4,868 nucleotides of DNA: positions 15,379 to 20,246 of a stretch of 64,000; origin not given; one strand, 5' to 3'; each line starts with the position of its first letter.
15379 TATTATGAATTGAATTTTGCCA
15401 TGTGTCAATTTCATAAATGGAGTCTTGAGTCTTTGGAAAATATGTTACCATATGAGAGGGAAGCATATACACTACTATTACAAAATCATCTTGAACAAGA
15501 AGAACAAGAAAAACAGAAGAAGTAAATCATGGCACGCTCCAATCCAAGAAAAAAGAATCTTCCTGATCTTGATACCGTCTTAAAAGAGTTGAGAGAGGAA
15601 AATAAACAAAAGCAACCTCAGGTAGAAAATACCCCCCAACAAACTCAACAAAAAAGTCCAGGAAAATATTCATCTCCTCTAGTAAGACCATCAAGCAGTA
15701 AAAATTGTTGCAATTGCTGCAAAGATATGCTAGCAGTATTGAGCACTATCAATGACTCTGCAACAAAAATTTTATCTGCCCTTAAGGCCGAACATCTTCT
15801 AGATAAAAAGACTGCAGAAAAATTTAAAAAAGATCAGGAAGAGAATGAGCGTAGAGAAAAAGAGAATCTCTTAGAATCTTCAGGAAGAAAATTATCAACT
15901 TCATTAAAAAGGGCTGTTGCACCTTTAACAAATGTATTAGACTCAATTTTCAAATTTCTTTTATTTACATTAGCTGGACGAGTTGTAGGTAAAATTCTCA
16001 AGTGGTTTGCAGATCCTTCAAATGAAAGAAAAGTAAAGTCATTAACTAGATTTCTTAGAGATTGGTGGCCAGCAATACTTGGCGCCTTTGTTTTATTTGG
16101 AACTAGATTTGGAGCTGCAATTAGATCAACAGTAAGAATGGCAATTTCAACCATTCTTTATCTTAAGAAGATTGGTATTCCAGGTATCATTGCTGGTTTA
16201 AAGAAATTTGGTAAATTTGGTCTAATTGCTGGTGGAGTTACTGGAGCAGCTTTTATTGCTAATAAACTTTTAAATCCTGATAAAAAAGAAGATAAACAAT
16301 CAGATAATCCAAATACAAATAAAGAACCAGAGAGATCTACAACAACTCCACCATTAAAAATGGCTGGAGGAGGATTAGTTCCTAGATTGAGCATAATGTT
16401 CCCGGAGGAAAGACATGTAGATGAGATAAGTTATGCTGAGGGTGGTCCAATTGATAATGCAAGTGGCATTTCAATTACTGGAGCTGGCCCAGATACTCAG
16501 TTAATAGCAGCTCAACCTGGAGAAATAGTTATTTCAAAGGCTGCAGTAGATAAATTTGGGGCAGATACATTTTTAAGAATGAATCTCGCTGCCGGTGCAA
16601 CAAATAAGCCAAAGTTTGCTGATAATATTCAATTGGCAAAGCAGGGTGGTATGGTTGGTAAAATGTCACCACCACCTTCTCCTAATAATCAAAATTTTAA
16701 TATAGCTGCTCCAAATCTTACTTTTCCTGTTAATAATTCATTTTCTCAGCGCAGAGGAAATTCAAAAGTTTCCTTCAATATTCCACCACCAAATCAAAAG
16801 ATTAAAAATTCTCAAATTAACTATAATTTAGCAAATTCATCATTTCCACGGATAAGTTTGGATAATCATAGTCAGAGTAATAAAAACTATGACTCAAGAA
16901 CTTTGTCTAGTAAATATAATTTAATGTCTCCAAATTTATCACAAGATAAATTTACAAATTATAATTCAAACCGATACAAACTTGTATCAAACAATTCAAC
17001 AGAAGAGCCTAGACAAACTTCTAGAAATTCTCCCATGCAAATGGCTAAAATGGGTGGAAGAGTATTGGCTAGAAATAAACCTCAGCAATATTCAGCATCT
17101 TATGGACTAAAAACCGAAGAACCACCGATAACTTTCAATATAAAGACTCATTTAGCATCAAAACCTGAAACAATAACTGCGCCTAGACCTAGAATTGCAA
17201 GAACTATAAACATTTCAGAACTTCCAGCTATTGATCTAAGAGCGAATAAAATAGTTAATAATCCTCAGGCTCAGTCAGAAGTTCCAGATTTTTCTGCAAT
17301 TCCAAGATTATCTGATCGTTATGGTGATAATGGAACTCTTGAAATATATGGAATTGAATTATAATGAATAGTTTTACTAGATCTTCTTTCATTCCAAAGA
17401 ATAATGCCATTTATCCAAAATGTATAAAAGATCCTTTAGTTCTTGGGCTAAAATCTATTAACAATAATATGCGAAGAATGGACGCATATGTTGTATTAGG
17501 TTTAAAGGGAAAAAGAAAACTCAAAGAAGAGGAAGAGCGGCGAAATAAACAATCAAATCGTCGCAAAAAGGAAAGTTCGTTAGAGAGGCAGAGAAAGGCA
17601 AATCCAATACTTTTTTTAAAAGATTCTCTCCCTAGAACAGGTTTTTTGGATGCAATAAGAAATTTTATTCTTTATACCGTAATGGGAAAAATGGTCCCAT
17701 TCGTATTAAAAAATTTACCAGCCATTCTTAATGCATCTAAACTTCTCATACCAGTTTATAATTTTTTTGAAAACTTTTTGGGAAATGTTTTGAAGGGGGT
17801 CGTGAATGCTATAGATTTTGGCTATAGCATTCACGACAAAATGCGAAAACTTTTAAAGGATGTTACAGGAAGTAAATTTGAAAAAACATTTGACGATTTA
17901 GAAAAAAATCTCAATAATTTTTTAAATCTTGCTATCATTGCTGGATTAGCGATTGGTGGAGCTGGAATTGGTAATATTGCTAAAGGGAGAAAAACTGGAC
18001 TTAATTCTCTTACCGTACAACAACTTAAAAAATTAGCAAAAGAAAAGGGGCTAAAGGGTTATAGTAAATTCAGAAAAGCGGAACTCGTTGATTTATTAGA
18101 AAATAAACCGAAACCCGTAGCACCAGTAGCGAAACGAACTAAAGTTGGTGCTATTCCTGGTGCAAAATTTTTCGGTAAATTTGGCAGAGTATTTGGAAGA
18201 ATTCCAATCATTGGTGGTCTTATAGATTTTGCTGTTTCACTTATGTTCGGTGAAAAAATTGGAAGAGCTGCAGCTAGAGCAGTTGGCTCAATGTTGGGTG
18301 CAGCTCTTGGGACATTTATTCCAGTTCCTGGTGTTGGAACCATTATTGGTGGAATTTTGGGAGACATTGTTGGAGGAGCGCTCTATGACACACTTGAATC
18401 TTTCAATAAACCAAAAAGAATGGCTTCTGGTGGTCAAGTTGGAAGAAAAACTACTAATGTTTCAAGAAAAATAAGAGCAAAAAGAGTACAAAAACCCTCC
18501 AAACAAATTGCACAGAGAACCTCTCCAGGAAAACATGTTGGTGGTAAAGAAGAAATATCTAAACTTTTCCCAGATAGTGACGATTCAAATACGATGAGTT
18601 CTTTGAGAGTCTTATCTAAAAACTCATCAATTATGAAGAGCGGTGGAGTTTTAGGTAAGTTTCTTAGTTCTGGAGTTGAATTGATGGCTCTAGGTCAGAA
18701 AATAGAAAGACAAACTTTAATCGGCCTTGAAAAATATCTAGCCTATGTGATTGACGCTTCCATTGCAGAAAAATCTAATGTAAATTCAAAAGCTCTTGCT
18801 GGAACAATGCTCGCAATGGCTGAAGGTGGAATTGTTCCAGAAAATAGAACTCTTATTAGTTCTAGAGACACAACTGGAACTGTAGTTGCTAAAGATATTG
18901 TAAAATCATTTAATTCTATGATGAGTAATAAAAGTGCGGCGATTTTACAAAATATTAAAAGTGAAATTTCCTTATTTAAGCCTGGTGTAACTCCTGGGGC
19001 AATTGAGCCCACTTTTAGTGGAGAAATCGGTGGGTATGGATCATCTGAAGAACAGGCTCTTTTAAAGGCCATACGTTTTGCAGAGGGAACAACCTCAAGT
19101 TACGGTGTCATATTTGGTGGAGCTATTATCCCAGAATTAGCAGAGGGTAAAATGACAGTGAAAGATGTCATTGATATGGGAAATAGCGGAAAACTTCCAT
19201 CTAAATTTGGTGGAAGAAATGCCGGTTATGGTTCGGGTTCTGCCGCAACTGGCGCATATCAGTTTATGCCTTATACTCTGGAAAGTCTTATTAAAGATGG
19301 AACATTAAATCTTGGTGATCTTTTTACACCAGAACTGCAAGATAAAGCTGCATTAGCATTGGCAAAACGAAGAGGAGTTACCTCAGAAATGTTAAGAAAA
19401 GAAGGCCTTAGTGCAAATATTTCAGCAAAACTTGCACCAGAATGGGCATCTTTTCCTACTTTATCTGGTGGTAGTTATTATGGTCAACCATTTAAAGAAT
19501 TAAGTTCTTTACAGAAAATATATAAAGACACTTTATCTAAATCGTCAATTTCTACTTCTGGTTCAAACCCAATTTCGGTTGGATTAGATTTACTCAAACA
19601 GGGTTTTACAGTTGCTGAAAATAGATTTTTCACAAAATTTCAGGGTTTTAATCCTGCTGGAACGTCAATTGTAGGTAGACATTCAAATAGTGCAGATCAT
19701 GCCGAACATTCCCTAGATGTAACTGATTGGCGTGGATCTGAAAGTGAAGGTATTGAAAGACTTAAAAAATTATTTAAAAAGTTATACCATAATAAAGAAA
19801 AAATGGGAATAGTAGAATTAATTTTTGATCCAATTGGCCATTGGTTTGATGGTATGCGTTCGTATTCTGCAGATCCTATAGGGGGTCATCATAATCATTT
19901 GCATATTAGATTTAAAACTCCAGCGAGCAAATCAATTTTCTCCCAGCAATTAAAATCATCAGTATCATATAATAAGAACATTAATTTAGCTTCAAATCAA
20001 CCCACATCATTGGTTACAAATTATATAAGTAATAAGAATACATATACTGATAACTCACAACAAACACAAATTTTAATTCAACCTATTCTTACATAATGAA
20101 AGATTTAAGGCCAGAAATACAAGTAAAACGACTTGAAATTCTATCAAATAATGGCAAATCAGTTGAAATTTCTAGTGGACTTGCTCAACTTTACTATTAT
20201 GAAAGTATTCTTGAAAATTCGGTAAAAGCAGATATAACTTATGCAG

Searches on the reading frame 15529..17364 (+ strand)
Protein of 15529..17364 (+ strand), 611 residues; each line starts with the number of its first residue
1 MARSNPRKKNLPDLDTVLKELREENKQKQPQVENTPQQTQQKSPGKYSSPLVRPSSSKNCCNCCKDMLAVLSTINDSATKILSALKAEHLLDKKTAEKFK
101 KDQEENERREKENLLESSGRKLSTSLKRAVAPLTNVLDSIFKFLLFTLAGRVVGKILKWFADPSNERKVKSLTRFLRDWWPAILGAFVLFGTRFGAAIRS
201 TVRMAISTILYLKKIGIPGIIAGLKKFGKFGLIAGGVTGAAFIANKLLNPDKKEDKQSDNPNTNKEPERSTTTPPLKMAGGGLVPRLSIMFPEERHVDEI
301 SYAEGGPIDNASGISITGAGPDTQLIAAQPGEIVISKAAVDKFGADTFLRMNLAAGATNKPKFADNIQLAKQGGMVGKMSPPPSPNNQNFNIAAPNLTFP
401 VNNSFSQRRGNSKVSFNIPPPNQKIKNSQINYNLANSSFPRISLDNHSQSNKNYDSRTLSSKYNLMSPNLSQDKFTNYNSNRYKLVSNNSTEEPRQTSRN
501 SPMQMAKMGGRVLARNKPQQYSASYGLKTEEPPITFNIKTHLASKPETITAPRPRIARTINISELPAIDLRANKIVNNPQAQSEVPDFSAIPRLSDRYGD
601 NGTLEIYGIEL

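Call 9: search_protein_families(library=phrogs, proteins=[window:15529-17364:+], max_evalue=0.00001)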
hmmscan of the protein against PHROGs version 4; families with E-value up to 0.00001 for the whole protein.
window:15529-17364:+ (611 aa): 3 families
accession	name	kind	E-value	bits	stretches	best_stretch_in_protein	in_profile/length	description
phrog_35029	-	unknown function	1.8e-47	163.1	1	65-378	129-431/853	-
phrog_35997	-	unknown function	2.3e-08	33.7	1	65-173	93-202/924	-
phrog_17778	-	unknown function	1.7e-06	27.9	1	85-246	59-226/804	-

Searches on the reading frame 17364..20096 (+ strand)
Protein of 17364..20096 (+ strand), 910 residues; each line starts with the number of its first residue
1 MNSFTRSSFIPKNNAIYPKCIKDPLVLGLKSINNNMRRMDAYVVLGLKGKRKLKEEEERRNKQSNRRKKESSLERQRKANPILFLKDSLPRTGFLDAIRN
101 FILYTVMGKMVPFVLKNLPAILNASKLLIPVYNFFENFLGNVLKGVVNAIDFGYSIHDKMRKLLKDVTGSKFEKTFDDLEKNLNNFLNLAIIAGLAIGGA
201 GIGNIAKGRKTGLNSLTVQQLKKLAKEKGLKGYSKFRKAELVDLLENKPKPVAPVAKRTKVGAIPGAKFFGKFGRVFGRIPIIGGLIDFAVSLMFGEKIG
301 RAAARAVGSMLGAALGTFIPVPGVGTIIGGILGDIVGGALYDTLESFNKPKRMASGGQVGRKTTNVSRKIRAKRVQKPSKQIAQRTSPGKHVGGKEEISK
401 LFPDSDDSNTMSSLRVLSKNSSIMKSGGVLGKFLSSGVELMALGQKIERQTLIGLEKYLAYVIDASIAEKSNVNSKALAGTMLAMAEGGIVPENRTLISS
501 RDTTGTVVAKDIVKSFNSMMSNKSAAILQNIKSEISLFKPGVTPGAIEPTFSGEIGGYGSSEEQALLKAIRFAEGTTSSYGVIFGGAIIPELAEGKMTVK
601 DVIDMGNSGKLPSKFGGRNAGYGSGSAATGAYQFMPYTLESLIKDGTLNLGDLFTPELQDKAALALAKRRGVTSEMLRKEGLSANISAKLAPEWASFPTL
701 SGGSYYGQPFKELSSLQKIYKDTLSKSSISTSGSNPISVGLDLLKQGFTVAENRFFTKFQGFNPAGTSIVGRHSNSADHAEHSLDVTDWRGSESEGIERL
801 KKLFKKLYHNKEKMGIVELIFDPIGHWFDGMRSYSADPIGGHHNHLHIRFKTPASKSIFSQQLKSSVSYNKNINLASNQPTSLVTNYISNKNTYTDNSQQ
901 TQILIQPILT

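Call 9: search_protein_families(library=phrogs, proteins=[window:17364-20096:+], max_evalue=0.00001)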
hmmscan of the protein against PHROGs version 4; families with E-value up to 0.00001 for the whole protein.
window:17364-20096:+ (910 aa): 6 families
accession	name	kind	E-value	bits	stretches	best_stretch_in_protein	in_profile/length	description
phrog_90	-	lysis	1.2e-27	97.1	1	559-728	652-809/1168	endolysin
phrog_35997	-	unknown function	1.2e-26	94.2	1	29-200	99-274/924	-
phrog_12490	-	lysis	2.3e-26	93.5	1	261-353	412-504/870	endolysin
phrog_5453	-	unknown function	3.7e-11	43.7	1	282-357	327-396/863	-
phrog_2724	-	unknown function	1.1e-08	36.4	1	205-247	39-80/83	-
phrog_2250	-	unknown function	9.5e-07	29.9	1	209-248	124-163/168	-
